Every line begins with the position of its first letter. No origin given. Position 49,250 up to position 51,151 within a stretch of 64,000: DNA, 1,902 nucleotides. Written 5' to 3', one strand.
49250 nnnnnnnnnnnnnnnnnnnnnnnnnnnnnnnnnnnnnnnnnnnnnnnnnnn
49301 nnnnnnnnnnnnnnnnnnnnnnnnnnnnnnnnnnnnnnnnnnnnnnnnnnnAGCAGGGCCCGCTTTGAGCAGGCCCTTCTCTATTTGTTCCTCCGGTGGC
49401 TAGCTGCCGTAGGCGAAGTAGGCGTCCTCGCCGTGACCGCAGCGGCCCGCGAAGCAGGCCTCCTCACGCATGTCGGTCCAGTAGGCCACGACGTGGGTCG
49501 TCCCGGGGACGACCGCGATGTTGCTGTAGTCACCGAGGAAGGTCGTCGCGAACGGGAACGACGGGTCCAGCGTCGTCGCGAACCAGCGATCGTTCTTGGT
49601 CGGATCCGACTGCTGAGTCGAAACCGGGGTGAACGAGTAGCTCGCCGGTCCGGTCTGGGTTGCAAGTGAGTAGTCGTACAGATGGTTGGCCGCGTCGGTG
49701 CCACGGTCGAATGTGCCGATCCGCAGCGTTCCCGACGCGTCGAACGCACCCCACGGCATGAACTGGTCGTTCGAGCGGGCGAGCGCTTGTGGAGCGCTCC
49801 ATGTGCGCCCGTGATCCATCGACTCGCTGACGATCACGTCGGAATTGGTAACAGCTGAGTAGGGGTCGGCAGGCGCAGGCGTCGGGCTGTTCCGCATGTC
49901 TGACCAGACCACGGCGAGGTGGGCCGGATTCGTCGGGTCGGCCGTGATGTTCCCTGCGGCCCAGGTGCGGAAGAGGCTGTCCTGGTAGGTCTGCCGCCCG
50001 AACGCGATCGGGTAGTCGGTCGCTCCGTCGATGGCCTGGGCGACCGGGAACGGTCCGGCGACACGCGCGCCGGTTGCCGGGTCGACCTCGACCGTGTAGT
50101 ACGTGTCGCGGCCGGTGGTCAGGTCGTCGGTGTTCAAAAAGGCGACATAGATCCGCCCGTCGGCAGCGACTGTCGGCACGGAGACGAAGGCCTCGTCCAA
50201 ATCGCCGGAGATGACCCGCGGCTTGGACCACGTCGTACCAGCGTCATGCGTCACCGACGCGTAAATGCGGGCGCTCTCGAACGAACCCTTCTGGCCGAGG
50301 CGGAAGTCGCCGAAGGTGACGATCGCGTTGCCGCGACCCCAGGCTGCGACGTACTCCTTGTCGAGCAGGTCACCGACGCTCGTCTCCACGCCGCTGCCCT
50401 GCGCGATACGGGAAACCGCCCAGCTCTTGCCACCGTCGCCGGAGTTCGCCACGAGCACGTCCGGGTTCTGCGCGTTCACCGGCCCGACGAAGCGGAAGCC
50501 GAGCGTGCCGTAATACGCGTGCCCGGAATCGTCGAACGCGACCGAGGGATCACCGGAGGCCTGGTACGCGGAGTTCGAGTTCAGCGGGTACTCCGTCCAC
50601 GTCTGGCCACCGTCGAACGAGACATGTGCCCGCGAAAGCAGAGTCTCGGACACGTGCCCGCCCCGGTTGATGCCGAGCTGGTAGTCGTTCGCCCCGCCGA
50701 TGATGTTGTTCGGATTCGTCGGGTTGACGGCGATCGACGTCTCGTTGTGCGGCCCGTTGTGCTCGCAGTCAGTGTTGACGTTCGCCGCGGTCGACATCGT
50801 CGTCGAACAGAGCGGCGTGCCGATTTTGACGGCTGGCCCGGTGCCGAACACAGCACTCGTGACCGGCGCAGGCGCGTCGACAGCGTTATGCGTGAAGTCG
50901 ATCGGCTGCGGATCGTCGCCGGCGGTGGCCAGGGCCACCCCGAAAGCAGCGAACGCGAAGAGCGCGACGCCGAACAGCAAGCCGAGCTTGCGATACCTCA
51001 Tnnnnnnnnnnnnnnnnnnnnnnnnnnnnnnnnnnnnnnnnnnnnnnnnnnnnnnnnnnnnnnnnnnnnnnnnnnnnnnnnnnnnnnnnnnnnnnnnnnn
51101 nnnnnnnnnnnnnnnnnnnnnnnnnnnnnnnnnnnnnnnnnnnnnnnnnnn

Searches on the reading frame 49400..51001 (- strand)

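Call 85: search_protein_families(library=pfam, proteins=[window:49400-51001:-], max_evalue=0.01)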
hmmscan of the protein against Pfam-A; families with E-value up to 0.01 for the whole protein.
window:49400-51001:- (533 aa): 3 families
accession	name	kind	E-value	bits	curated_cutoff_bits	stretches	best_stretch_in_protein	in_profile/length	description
PF13088.12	BNR_2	-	1.7e-07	31.3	31.4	0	180-268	136-208/277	BNR repeat-like domain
PF02012.26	BNR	-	2.3e-05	24.2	27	0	127-136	2-11/12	BNR/Asp-box repeat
PF15892.11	BNR_4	-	0.00031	20.6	27.3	0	234-315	112-202/272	BNR repeat-containing family member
